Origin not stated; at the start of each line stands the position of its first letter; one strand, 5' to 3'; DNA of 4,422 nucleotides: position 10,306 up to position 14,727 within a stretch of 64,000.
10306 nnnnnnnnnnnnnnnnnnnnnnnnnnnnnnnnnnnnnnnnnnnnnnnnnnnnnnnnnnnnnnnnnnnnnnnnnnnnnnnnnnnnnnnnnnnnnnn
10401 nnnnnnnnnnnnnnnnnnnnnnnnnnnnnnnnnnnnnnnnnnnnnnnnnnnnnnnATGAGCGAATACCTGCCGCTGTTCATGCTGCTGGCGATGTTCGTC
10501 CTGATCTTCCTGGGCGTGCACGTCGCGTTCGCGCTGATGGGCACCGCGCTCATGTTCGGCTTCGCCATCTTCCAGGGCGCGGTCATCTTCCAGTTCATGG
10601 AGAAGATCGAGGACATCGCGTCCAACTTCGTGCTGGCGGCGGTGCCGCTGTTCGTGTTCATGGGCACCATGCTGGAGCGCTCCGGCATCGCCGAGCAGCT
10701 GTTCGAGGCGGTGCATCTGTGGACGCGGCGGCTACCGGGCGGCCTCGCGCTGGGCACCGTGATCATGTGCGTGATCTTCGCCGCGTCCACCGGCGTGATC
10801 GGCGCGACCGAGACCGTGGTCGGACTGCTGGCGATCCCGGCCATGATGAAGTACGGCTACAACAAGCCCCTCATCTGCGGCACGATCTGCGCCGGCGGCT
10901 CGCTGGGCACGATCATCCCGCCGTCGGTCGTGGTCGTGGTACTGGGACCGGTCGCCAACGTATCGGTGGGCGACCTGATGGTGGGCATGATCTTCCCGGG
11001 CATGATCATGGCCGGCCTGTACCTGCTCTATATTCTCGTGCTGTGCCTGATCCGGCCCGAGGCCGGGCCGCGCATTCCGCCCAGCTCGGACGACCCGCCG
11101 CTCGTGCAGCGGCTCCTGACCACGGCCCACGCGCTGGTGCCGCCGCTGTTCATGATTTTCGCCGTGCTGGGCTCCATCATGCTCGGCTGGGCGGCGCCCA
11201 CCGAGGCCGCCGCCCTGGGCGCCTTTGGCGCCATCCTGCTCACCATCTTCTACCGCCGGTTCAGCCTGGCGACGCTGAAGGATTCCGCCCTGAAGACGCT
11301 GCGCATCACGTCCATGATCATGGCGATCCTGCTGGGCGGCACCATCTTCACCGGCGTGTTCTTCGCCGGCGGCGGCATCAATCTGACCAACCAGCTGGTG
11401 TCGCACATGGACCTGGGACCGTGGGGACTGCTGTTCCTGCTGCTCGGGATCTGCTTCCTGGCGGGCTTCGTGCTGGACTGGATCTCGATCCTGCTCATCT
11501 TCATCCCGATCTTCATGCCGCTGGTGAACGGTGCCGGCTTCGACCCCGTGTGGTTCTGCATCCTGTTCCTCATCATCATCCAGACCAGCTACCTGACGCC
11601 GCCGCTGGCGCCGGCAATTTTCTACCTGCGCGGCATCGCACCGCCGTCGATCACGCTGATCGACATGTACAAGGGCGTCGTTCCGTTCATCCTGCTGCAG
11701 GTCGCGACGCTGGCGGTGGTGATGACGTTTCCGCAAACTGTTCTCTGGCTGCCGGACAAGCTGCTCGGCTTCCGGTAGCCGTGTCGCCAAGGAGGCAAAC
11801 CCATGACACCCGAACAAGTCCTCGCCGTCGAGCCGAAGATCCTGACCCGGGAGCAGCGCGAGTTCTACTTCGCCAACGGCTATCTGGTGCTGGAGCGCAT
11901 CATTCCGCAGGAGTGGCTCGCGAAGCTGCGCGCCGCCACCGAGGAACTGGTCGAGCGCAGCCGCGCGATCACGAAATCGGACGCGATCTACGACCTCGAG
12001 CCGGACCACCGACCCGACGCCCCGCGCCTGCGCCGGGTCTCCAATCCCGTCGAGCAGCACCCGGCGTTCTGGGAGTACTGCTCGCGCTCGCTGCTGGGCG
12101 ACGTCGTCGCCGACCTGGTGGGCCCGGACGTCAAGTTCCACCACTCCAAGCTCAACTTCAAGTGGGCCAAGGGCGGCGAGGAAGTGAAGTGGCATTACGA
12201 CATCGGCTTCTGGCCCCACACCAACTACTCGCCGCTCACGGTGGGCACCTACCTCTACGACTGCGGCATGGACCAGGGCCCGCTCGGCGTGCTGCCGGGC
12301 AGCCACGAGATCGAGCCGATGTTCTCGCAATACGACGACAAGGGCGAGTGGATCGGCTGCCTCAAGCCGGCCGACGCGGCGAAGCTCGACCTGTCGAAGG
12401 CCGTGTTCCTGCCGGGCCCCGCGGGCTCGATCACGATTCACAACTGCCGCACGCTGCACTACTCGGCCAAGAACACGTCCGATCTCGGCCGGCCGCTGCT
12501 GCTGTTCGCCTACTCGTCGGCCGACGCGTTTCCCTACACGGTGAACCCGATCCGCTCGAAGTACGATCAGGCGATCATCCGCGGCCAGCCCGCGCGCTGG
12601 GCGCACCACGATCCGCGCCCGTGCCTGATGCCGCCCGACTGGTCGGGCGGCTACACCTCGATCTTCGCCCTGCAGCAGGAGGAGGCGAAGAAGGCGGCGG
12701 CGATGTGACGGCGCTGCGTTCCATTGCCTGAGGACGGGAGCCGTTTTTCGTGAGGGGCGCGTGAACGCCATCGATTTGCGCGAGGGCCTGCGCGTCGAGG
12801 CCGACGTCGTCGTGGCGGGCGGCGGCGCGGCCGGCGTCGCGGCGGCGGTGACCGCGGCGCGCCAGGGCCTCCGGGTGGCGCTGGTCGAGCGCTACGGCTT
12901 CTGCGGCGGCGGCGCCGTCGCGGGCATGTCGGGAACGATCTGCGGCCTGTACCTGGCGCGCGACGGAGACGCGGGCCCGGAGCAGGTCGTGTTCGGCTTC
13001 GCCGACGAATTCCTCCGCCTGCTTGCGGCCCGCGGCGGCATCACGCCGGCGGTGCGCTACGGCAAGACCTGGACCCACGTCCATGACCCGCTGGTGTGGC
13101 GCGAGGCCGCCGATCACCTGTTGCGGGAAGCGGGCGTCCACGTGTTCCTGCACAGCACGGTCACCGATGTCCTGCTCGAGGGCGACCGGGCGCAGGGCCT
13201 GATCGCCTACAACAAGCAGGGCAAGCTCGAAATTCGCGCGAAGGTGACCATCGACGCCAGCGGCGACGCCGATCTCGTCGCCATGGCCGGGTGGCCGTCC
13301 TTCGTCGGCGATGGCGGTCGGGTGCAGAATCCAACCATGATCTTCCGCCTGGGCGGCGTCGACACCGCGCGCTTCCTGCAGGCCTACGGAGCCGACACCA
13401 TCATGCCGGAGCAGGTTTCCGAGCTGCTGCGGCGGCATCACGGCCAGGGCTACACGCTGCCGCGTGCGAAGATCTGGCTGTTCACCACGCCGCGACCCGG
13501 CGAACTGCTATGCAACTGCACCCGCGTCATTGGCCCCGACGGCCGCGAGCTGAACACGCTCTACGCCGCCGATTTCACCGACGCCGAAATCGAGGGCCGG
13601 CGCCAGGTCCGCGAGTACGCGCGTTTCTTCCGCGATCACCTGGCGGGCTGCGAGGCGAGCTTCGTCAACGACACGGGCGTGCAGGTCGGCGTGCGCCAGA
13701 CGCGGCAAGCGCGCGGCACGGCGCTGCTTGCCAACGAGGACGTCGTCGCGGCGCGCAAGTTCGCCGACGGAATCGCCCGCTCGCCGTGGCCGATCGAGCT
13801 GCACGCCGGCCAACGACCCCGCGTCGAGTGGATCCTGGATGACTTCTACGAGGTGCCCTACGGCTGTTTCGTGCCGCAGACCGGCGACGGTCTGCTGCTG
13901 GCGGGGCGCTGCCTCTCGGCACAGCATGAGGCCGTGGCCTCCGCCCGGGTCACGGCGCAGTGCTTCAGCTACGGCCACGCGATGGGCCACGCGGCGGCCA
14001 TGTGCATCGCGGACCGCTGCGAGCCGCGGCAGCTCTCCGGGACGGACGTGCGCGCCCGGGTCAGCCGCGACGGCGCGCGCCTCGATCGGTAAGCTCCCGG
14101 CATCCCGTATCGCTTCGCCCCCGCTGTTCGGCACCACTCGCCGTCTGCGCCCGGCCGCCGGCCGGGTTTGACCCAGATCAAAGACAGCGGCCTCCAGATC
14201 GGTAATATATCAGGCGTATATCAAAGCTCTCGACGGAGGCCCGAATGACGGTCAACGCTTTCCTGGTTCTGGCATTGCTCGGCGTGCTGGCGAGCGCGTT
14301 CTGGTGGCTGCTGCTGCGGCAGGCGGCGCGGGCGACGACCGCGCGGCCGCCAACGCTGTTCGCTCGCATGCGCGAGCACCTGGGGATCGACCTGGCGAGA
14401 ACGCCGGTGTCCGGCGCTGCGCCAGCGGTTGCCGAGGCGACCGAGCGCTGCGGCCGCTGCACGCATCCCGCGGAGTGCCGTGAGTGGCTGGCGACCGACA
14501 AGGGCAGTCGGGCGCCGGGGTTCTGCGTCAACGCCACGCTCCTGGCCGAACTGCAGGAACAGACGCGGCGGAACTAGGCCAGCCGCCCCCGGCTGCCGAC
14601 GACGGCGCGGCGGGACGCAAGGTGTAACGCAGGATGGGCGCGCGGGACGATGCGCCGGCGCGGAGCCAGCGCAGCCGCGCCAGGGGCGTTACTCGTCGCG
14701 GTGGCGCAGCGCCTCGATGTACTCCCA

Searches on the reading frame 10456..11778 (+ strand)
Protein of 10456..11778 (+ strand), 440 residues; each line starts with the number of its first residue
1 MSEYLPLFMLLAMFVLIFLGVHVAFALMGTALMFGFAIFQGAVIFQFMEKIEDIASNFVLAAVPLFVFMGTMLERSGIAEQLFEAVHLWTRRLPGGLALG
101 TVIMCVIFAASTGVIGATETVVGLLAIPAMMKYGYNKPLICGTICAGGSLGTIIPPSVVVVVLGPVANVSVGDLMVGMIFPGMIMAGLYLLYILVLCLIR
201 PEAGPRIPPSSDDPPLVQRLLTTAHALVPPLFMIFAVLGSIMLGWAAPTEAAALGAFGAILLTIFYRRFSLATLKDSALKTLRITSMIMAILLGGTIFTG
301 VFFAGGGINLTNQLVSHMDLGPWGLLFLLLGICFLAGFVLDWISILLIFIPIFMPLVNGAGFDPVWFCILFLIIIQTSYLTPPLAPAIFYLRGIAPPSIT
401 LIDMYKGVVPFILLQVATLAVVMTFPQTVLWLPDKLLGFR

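Call 13: search_protein_families(library=pfam, proteins=[window:10456-11778:+], max_evalue=0.00001)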
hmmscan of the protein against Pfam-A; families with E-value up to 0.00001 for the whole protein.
window:10456-11778:+ (440 aa): 1 family
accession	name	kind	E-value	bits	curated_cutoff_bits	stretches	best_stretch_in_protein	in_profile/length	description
PF06808.19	DctM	-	2.5e-71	241.2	23.8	1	11-427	2-412/413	Tripartite ATP-independent periplasmic transporter, DctM component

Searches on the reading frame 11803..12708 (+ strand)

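Call 14: search_protein_families(library=pfam, proteins=[window:11803-12708:+], max_evalue=0.00001)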
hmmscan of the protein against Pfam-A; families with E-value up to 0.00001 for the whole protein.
window:11803-12708:+ (301 aa): 1 family
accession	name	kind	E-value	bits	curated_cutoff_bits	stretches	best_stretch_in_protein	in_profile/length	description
PF05721.19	PhyH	-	5.5e-26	92.6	22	1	24-230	3-211/213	Phytanoyl-CoA dioxygenase (PhyH)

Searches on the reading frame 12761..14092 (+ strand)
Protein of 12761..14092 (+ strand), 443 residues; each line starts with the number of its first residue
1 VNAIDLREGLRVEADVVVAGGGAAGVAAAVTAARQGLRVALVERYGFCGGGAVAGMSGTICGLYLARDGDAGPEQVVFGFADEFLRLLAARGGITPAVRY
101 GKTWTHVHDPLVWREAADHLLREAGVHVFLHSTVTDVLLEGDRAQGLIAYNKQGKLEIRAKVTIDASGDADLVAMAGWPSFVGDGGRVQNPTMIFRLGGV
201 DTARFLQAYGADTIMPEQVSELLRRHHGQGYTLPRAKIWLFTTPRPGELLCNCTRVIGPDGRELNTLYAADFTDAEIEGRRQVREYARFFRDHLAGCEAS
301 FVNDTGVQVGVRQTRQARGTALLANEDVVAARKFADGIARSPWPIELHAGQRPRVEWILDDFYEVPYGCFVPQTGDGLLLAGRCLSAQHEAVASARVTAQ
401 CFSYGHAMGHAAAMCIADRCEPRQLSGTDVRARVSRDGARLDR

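Call 14: search_protein_families(library=pfam, proteins=[window:12761-14092:+], max_evalue=0.00001)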
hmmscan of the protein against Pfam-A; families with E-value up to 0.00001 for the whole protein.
window:12761-14092:+ (443 aa): 3 families
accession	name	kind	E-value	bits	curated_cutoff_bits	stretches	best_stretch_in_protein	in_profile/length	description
PF12831.13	FAD_oxidored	-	1.6e-121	407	27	1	15-433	1-415/416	FAD dependent oxidoreductase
PF00890.30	FAD_binding_2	-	5.5e-09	36.1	20.4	1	15-64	1-49/414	FAD binding domain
PF01266.30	DAO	-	2e-08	34.6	27.9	1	15-94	1-80/353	FAD dependent oxidoreductase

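Call 61: search_protein_families(library=ncbifam, proteins=[window:12761-14092:+], max_evalue=0.00001)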
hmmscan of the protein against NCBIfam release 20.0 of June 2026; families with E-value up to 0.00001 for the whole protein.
window:12761-14092:+ (443 aa): 13 families
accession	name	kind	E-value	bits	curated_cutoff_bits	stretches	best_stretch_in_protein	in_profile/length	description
NF004789.0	PRK06134.1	subfamily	1.8e-11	43.3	747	1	11-55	10-53/581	FAD-dependent oxidoreductase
NF041080.1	DGGGPL_reductase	equivalog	5.1e-09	35.5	580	1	15-173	3-159/447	digeranylgeranylglycerophospholipid reductase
NF005882.1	PRK07843.1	equivalog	7.8e-09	34.5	788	1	14-54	2-42/547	3-oxosteroid 1-dehydrogenase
NF005511.0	PRK07121.1-4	equivalog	2.1e-08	33.1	466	1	12-60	19-64/553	FAD-binding protein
NF003725.0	PRK05329.2-4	equivalog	1.8e-07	30.4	345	0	12-45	7-40/429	glycerol-3-phosphate dehydrogenase subunit GlpB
TIGR02032.1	GG-red-SF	subfamily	2e-07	31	158.8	1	15-171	2-149/297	geranylgeranyl reductase family protein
NF005510.0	PRK07121.1-3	subfamily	1e-06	27.8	481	1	12-84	21-88/492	FAD-binding protein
NF009477.0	PRK12843.1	equivalog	1.5e-06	27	758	1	13-54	16-57/578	FAD-dependent oxidoreductase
NF005512.0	PRK07121.1-5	subfamily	1.5e-06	27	812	1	12-82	20-83/489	FAD-binding protein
NF009476.0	PRK12839.1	equivalog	2.5e-06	26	940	1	11-52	6-47/572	FAD-dependent oxidoreductase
NF008313.0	PRK11101.1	equivalog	5.4e-06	25.3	425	0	11-51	6-46/548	anaerobic glycerol-3-phosphate dehydrogenase subunit A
NF003585.0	PRK05249.1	equivalog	6.1e-06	25.1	465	0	12-60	5-51/464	Si-specific NAD(P)(+) transhydrogenase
NF010374.0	PRK13800.1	equivalog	7.2e-06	24.5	1196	0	2-59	2-60/898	fumarate reductase/succinate dehydrogenase flavoprotein subunit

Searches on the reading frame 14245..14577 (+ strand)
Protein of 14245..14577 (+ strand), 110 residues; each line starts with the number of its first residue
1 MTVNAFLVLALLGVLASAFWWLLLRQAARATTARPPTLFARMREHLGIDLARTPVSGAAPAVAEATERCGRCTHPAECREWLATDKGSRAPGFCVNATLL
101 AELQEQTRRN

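Call 14: search_protein_families(library=pfam, proteins=[window:14245-14577:+], max_evalue=0.00001)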
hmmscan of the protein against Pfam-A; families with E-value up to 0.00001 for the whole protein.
window:14245-14577:+ (110 aa): 1 family
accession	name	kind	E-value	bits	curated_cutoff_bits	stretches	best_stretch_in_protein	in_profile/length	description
PF20056.4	DUF6455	-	1.1e-15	57.9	23.7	1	31-105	6-84/85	Family of unknown function (DUF6455)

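Call 61: search_protein_families(library=ncbifam, proteins=[window:14245-14577:+], max_evalue=0.00001)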
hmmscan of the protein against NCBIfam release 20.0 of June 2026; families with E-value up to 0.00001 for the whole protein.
window:14245-14577:+ (110 aa): 0 families
